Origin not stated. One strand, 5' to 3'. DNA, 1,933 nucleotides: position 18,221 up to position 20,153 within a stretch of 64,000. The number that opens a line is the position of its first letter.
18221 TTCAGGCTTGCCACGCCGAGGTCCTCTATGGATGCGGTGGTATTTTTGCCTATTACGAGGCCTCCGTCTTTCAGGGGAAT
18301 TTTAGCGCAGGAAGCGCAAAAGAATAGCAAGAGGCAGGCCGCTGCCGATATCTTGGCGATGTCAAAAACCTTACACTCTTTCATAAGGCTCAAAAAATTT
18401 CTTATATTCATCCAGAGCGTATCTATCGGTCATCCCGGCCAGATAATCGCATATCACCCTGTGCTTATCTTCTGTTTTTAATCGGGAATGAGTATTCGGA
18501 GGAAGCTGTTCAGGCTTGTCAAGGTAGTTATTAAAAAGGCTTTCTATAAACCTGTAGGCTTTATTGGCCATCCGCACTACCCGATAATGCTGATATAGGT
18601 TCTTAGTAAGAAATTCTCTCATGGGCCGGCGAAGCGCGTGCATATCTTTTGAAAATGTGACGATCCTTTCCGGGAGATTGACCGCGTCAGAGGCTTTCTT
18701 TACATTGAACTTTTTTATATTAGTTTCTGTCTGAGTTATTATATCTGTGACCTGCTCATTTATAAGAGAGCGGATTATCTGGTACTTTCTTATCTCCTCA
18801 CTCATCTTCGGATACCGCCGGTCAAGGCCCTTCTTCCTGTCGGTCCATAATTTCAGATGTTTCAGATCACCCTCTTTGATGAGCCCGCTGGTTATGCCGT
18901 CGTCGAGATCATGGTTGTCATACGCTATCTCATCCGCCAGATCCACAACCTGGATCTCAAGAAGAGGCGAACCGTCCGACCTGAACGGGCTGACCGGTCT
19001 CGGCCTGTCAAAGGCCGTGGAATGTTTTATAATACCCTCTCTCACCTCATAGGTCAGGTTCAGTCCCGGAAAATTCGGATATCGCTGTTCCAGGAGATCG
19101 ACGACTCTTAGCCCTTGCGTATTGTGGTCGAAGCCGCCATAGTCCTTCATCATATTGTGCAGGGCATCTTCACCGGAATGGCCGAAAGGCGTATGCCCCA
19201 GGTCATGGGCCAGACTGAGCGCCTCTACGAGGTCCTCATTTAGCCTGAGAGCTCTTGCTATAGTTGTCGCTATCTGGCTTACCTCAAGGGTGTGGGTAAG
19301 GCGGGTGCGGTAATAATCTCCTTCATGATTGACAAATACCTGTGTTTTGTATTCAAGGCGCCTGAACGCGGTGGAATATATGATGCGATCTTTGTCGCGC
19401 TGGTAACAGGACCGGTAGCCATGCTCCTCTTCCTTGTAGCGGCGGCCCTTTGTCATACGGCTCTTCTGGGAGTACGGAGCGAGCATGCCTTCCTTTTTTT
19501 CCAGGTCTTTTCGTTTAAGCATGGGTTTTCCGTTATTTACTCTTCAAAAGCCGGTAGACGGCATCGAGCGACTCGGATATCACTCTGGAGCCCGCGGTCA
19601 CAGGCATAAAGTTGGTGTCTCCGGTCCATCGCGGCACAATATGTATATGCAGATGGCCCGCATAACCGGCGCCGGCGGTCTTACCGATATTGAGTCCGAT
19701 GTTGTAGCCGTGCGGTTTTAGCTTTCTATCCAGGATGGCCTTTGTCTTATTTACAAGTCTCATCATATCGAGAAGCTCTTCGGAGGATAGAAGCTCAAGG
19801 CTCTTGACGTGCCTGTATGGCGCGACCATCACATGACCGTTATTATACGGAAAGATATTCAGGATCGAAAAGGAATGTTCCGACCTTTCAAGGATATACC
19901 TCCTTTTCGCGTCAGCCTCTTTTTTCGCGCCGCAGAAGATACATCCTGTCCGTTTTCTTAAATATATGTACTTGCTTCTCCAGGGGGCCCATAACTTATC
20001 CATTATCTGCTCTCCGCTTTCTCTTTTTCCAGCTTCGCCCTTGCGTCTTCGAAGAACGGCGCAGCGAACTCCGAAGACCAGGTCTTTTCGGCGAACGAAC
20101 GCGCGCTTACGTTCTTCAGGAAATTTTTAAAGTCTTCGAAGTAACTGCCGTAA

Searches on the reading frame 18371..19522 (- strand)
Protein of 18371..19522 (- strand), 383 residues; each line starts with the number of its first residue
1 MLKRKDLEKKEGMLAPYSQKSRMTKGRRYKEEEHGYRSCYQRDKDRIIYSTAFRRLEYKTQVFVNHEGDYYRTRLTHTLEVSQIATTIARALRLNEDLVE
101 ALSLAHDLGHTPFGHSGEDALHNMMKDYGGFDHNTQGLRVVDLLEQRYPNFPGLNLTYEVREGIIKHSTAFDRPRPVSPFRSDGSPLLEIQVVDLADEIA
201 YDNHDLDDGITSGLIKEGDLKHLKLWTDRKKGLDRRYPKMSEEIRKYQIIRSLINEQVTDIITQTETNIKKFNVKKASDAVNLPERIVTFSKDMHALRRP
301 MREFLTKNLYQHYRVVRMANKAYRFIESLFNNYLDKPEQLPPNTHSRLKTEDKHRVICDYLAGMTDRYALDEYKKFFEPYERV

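Call 79: search_protein_families(library=pfam, proteins=[window:18371-19522:-])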
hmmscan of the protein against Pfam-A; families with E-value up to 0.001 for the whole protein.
window:18371-19522:- (383 aa): 2 families
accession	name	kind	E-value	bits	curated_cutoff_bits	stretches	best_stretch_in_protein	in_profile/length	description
PF13286.11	HD_assoc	-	1.3e-26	93.4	22.2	1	288-375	1-91/91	Phosphohydrolase-associated domain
PF01966.28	HD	-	3.1e-13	50.5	22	1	74-201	1-115/116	HD domain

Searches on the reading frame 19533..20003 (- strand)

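Call 79: search_protein_families(library=pfam, proteins=[window:19533-20003:-])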
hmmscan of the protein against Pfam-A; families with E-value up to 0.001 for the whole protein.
window:19533-20003:- (156 aa): 2 families
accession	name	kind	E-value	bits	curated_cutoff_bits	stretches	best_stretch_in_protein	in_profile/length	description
PF01230.28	HIT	-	2.4e-14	54.2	21.5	1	38-125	9-95/98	HIT domain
PF11969.13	DcpS_C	-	1.8e-07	32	24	1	21-123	2-100/114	Scavenger mRNA decapping enzyme C-term binding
